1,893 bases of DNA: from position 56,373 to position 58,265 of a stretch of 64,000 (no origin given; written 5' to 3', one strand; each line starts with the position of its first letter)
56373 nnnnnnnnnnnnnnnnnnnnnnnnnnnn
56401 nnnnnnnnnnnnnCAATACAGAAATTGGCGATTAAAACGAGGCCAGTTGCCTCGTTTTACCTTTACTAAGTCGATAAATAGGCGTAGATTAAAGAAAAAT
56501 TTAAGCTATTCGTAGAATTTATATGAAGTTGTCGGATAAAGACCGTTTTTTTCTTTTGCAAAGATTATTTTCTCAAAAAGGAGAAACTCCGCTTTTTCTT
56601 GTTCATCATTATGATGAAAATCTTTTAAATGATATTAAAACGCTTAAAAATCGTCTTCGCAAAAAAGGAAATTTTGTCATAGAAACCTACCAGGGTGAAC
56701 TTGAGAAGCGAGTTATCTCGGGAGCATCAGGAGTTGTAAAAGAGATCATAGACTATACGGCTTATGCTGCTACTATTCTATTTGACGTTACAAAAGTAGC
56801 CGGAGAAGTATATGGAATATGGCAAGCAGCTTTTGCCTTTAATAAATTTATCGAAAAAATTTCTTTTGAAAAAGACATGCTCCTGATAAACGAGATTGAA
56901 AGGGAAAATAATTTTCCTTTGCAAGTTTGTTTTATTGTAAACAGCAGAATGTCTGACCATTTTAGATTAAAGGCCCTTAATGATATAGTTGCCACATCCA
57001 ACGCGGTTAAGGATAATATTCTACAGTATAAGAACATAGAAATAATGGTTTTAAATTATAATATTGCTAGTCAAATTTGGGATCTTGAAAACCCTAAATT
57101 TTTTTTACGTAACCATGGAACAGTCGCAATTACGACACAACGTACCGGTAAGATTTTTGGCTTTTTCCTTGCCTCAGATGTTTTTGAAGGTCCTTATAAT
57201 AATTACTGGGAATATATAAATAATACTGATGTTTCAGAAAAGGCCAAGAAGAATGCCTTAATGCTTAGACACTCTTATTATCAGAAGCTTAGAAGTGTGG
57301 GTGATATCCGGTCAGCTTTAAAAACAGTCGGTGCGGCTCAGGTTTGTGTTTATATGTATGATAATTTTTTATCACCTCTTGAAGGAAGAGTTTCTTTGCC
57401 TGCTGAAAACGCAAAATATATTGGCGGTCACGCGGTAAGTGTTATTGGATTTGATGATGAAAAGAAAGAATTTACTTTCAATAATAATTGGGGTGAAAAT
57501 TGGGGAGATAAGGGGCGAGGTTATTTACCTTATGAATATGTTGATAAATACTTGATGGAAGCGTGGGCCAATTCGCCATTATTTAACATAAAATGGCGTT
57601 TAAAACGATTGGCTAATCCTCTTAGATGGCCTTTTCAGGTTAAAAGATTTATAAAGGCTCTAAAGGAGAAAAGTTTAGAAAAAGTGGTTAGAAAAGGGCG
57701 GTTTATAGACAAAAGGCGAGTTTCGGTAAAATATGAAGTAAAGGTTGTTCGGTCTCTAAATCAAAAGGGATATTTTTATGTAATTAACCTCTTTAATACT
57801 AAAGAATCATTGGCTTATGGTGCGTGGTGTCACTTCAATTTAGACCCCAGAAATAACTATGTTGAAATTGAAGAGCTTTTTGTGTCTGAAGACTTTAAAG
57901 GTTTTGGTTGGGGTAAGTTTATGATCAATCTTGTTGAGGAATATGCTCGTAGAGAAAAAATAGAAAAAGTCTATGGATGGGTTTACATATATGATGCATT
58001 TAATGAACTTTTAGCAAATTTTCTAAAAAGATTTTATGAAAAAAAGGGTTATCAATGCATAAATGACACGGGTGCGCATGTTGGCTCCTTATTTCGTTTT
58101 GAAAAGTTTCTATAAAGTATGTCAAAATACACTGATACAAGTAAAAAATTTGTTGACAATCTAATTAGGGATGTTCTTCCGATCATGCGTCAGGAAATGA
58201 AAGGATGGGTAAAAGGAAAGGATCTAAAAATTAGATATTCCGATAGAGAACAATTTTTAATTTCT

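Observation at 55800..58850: AT-rich island encoding a papain-like peptidase-GNAT fusion and two orphan proteins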

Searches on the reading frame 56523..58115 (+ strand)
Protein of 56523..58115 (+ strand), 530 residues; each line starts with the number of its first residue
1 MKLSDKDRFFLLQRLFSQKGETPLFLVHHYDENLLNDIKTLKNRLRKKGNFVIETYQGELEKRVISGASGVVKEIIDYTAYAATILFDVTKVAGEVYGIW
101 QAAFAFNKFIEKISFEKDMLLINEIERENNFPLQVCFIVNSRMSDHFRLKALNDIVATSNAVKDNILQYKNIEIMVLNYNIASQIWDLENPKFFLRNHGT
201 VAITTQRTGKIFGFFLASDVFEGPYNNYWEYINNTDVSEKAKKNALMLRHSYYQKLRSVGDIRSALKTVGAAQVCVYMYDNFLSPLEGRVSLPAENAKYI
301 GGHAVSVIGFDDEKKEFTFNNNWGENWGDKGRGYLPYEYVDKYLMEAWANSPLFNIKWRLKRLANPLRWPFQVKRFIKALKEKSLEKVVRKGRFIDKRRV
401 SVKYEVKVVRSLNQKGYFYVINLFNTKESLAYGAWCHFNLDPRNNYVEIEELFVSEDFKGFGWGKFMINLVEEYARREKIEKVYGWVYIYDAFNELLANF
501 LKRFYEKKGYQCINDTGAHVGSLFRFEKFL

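Call 4: search_protein_families(library=pfam, proteins=[window:56523-58115:+], max_evalue=1)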
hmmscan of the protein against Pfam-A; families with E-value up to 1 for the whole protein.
window:56523-58115:+ (530 aa): 4 families
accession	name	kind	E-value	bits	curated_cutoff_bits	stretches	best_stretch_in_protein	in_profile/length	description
PF00112.29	Peptidase_C1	-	4.3e-07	30.7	20.7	1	235-331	98-198/220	Papain family cysteine protease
PF00583.31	Acetyltransf_1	-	4.6e-07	30.6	20.7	1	435-491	47-102/116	Acetyltransferase (GNAT) family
PF13508.13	Acetyltransf_7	-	3.8e-05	24.4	27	1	442-511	24-83/84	Acetyltransferase (GNAT) domain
PF13673.13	Acetyltransf_10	-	0.0016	18.8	23.6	1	445-518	52-115/128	Acetyltransferase (GNAT) domain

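Call 5: search_protein_families(library=padloc, proteins=[window:56523-58115:+], max_evalue=1)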
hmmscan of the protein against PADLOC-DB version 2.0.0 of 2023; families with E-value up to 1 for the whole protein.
window:56523-58115:+ (530 aa): 0 families

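Call 7: find_homologous_proteins(query=window:56523-58115:+, max_evalue=0.001)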
Query window:56523-58115:+ (530 aa): 20 proteins with E <= 0.001 among 7879 candidates.
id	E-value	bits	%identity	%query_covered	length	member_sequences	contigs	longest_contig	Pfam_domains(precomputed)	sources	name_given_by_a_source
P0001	0.0e+0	1212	100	100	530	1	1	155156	PF00112.30,PF00583.32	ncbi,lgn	-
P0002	6.2e-15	73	35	23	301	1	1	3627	PF00112.30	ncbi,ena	-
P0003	1.1e-12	66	35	21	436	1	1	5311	PF00112.30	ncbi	-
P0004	5.1e-11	60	36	24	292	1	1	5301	PF00112.30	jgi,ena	-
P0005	6.8e-11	60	38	18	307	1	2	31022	PF00112.30,PF13529.14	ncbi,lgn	-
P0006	8.4e-10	56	48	12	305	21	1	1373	PF00112.30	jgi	jgi:C1A family cysteine protease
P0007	2.0e-6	45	39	13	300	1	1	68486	PF00112.30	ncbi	-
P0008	3.0e-6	44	37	14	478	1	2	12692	PF00112.30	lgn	-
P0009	3.4e-6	44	45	12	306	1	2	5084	PF00112.30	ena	-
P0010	3.9e-6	44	36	13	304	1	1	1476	PF00112.30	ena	-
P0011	5.0e-6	44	50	8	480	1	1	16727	PF00112.30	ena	-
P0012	5.2e-6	44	32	18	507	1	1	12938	PF00112.30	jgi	jgi:C1A family cysteine protease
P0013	1.1e-5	43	26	25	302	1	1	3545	PF00112.30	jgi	jgi:C1A family cysteine protease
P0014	3.7e-5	41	41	11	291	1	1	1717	PF00112.30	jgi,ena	-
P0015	8.9e-5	40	41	11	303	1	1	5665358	PF00112.30,PF13529.14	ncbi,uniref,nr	ncbi:C1 family peptidase [Flavivirga eckloniae]|uniref:Cysteine protease n=1 Tax=Flavivirga ecklonia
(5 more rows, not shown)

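Call 10: find_encoding_contigs(protein=P0001, flank=10000, max_places=4)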
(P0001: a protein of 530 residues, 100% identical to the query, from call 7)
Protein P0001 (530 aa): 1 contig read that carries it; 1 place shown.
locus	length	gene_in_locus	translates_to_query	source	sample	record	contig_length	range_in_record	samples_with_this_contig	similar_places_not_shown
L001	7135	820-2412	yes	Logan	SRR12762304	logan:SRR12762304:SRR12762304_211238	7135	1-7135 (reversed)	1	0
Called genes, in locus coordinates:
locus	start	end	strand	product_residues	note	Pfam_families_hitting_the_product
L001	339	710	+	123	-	-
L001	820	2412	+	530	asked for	PF00112:Peptidase_C1 (weak), PF00583:Acetyltransf_1 (weak)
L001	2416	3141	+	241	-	-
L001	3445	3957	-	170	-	-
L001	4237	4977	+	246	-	-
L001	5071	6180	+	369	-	PF13091:PLDc_2, PF00614:PLDc (faint), PF13091:PLDc_2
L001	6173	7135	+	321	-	?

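Call 13: search_solved_structures(query=window:56523-58115:+, max_evalue=1, show_alignments=2)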
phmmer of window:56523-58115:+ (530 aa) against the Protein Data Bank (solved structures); distinct sequences matched with E-value up to 1: 72 (the best 60 are shown).
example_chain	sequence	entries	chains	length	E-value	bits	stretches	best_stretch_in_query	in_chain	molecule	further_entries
3ois_A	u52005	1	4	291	1.3e-11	47.1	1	243-342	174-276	Cysteine protease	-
5vcn_A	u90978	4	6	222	0.00014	24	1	258-345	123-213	PEPTIDASE 1 | Der p 1 allergen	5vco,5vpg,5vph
2as8_A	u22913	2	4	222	0.00014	24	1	258-345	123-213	Major mite fecal allergen Der p 1 | Der p 1 allergen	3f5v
1xkg_A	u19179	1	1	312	0.00024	23.2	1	258-345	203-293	Major mite fecal allergen Der p 1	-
3qsd_A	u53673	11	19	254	0.0052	18.8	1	262-331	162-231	Cathepsin B-like peptidase (C01 family)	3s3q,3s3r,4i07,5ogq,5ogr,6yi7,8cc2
4i05_A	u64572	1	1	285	0.0064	18.5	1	262-331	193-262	Cathepsin B-like peptidase (C01 family)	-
4i04_A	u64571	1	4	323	0.0079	18.2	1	263-331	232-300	Cathepsin B-like peptidase (C01 family)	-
5t6u_A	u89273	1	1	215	0.011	17.7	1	302-335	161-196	Cathepsin K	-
8v57_A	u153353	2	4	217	0.011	17.7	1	302-335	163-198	Cathepsin K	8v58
6bki_A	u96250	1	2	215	0.011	17.7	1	302-335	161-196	Cathepsin K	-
5vpk_A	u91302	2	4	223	0.011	17.7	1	259-335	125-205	Der f 1 variant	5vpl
1cqd_A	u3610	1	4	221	0.031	16.2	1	300-331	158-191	PROTEIN (PROTEASE II)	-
6jd0_A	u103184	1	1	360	0.045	15.7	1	263-332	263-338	Cathepsin L1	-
6a0n_A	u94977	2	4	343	0.052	15.5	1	287-349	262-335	Lpg2622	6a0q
3ovz_A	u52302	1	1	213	0.054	15.4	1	302-332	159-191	Cathepsin K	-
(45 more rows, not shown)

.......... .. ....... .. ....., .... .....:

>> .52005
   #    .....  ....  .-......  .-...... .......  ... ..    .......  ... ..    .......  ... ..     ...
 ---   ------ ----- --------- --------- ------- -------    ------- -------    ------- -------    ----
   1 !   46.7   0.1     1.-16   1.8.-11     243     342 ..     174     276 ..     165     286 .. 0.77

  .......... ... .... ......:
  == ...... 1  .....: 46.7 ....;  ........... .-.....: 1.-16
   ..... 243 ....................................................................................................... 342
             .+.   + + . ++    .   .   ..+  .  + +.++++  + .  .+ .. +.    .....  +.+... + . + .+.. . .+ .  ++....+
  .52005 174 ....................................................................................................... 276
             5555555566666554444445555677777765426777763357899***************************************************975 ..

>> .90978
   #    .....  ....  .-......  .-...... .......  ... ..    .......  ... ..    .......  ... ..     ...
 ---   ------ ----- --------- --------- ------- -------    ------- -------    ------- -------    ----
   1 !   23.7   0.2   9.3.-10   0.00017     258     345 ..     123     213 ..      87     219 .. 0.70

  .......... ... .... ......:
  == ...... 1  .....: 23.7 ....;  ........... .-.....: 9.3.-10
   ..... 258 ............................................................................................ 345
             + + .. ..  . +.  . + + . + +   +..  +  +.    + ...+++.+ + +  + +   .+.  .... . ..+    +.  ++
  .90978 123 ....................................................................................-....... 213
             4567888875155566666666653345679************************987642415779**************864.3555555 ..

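Call 21: search_protein_families(library=ncbifam, proteins=[window:56523-58115:+], max_evalue=1)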
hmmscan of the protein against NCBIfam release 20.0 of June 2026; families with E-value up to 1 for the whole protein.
window:56523-58115:+ (530 aa): 2 families
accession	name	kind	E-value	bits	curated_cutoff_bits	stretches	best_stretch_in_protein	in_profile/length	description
NF005840.0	PRK07757.1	equivalog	0.00047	20.1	154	1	446-496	66-116/153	N-acetyltransferase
NF053587.1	SpmdActasePaiA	equivalog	0.0023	17.7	250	1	444-510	88-147/172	spermidine/spermine N(1)-acetyltransferase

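Call 22: search_protein_families(library=phrogs, proteins=[window:56523-58115:+], max_evalue=1)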
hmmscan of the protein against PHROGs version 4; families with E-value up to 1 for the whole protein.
window:56523-58115:+ (530 aa): 3 families
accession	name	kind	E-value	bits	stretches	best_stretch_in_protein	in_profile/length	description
phrog_16701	-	other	2.2e-13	51.2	1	251-349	129-225/234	peptidase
phrog_3810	-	other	1.1e-05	26.4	1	434-511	73-143/155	acetyltransferase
phrog_1249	-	other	0.0094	16.7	1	440-514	81-150/180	acetyltransferase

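Call 26: search_protein_representatives(protein=window:56523-58115:+)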
Query: 530 residues. Proteins with E-value up to 0.001 (for the whole library): 6231; up to 1e-10: 555; up to 1e-30: 12. The best 150 are listed.
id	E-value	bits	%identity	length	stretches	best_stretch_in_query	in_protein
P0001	0.0e+00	1211.8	100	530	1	1-530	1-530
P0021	7.7e-108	377.9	41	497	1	37-530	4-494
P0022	1.9e-93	330.4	37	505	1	24-530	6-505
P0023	3.0e-77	277.0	34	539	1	27-527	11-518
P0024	4.0e-75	270.0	35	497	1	29-530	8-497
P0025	1.2e-67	245.3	31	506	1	24-530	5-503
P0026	3.8e-57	210.7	34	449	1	23-466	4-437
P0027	8.4e-56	206.2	36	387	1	6-375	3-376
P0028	3.5e-52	194.3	30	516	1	29-526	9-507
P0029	2.2e-46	175.2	38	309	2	193-355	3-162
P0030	3.5e-33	131.6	31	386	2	227-350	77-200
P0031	1.4e-31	126.3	33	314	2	244-353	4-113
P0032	4.0e-29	118.2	33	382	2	198-350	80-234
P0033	7.6e-26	107.4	32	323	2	237-357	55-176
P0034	4.4e-25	104.8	31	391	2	270-353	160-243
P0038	1.3e-22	96.7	30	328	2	206-350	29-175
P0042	3.6e-20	88.6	33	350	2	206-349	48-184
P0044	5.4e-20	88.0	35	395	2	237-361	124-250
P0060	6.8e-18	81.1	35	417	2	251-349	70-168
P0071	2.4e-17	79.3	36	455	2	248-349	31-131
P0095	2.6e-16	75.9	31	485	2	194-349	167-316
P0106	5.1e-16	74.9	35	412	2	247-349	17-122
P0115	1.2e-15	73.7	32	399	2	227-350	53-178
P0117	1.3e-15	73.6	34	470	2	202-354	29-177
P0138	3.1e-15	72.4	31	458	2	199-351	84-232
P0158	9.9e-15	70.7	32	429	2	253-366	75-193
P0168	1.5e-14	70.1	34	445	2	248-351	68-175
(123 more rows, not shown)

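Call 28: find_homologous_proteins(query=A2, max_evalue=1e-10)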
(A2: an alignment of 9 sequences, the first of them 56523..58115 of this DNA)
Query A2 (9 sequences) (530 aa, profile of the alignment): 24 proteins with E <= 1e-10 among 8000 candidates.
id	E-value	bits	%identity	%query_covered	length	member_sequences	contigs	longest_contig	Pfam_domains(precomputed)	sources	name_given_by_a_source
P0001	3.2e-192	658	100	100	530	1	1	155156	PF00112.30,PF00583.32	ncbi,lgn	-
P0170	7.3e-29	119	35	24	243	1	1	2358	PF00112.30,PF13529.14,PF03051.22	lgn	-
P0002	3.3e-26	110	35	23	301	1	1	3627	PF00112.30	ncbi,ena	-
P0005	2.1e-21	94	38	18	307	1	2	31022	PF00112.30,PF13529.14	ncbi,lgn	-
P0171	1.6e-19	88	39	12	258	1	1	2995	PF00112.30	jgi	jgi:C1A family cysteine protease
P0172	3.6e-19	87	40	17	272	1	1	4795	PF00112.30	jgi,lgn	jgi:C1A family cysteine protease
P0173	6.6e-19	86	35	21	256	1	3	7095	PF00112.30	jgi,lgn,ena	-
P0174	1.2e-18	85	36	23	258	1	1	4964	PF00112.30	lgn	-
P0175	1.5e-18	85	40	12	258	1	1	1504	PF00112.30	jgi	jgi:C1A family cysteine protease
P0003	2.6e-18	84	35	21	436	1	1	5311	PF00112.30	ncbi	-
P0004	3.9e-18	83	36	24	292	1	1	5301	PF00112.30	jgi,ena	-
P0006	7.1e-17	79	48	12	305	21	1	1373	PF00112.30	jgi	jgi:C1A family cysteine protease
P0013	3.5e-15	74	26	25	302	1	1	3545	PF00112.30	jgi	jgi:C1A family cysteine protease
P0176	2.9e-14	71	49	10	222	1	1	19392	PF00112.30,PF13529.14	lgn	-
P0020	2.4e-12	64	38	11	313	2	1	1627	PF00112.30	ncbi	-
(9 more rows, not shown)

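Call 30: find_encoding_contigs(protein=P0021, flank=6000, max_places=4)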
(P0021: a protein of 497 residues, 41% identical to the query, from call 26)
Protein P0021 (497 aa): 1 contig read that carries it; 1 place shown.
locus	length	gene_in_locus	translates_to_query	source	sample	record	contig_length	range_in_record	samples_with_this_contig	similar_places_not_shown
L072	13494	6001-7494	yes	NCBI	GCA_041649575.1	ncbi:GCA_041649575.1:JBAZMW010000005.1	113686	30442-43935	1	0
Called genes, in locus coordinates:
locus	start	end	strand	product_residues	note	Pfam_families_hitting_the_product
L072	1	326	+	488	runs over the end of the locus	PF12705:PDDEXK_1 (weak), PF13482:RNase_H_2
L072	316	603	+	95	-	-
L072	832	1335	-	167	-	-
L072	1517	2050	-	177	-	-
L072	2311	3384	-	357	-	-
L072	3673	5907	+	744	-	-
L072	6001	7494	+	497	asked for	PF00112:Peptidase_C1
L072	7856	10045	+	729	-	-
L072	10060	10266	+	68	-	PF00037:Fer4 (weak), PF12837:Fer4_6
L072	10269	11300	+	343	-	PF00814:TsaD, PF22521:HypF_C_2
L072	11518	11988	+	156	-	PF02367:TsaE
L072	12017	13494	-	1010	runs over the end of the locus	PF01935:DUF87 (faint), PF04851:ResIII (faint), PF00004:AAA (faint), PF00437:T2SSE, PF00005:ABC_tran (faint), PF02492:cobW (faint), PF12775:AAA_7 (faint), PF00437:T2SSE, +6 more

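Call 31: find_encoding_contigs(protein=P0022, flank=6000, max_places=4)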
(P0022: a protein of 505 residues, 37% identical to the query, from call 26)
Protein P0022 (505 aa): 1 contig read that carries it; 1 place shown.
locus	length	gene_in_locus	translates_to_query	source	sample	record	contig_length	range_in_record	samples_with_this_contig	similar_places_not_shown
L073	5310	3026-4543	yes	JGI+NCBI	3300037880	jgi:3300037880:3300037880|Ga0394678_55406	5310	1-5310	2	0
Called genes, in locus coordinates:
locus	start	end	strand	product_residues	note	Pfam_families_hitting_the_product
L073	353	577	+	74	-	PF13560:HTH_31, PF12844:HTH_19, PF01381:HTH_3, PF13413:HTH_25 (weak)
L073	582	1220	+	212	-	PF09233:Endonuc-EcoRV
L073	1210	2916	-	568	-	PF01726:LexA_DNA_bind, PF00717:Peptidase_S24, PF02086:MethyltransfD12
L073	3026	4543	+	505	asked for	PF00112:Peptidase_C1 (weak)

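Call 32: find_encoding_contigs(protein=P0023, flank=6000, max_places=3)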
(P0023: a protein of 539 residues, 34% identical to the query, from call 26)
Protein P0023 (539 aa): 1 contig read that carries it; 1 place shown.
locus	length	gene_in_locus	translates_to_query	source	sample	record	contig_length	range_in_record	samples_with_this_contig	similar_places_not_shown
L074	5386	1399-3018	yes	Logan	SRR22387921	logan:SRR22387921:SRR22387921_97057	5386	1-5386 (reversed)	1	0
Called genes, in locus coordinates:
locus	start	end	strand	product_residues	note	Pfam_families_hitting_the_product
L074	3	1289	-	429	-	?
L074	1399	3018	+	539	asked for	PF00112:Peptidase_C1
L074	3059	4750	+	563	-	PF03235:GmrSD_N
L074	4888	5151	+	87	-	PF00565:SNase (weak)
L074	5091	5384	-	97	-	?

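Call 33: find_encoding_contigs(protein=P0024, flank=6000, max_places=3)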
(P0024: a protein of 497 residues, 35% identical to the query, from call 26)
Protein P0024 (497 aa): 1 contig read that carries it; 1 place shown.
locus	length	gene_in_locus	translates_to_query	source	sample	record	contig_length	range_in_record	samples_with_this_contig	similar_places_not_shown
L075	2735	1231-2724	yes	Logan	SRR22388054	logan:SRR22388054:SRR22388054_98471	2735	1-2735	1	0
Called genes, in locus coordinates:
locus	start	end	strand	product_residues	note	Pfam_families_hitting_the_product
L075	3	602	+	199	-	?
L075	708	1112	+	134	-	-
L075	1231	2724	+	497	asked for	PF00583:Acetyltransf_1, PF13508:Acetyltransf_7 (faint)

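Call 34: find_encoding_contigs(protein=P0025, flank=6000, max_places=3)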
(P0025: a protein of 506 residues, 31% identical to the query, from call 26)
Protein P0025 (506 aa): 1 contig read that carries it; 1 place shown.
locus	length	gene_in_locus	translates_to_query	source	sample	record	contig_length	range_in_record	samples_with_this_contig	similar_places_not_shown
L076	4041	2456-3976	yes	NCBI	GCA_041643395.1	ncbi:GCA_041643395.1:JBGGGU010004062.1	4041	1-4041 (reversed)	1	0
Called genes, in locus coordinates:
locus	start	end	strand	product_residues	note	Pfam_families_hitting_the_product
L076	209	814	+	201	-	-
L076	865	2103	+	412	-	PF00675:Peptidase_M16, PF05193:Peptidase_M16_C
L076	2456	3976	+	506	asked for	PF00112:Peptidase_C1 (weak)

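Call 35: find_encoding_contigs(protein=P0028, flank=6000, max_places=3)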
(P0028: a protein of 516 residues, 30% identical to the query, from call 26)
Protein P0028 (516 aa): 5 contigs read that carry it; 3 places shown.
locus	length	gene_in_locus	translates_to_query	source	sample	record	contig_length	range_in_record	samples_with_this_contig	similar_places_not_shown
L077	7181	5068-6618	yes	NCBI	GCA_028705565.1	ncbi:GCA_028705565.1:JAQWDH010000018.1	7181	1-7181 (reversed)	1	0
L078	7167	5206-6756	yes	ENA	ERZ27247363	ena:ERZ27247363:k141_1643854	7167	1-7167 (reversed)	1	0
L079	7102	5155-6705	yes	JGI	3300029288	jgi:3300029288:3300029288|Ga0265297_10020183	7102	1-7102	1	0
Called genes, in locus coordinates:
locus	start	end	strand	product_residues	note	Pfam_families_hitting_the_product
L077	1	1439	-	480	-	PF00239:Resolvase, PF07508:Recombinase, PF13408:Zn_ribbon_recom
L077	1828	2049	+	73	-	PF13560:HTH_31 (weak), PF01381:HTH_3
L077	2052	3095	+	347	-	-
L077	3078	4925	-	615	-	PF01726:LexA_DNA_bind, PF00717:Peptidase_S24, PF02384:N6_Mtase, PF07669:Eco57I, PF05175:MTS, PF13649:Methyltransf_25 (weak), PF13847:Methyltransf_31 (weak)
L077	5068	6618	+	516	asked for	PF00112:Peptidase_C1 (weak)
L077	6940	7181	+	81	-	PF03073:TspO_MBR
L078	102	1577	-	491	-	PF00239:Resolvase, PF07508:Recombinase, PF13408:Zn_ribbon_recom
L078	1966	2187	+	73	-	PF13560:HTH_31 (weak), PF01381:HTH_3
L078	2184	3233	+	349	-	-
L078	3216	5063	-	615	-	PF01726:LexA_DNA_bind, PF00717:Peptidase_S24, PF02384:N6_Mtase, PF07669:Eco57I, PF05175:MTS, PF13649:Methyltransf_25 (weak), PF13847:Methyltransf_31 (weak)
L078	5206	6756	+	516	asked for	PF00112:Peptidase_C1 (weak)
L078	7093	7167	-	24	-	?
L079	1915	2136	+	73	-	PF13560:HTH_31 (weak), PF01381:HTH_3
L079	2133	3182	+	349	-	-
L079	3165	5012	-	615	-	PF01726:LexA_DNA_bind, PF00717:Peptidase_S24, PF02384:N6_Mtase, PF07669:Eco57I, PF05175:MTS, PF13649:Methyltransf_25 (weak), PF13847:Methyltransf_31 (weak)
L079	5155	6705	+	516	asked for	PF00112:Peptidase_C1 (weak)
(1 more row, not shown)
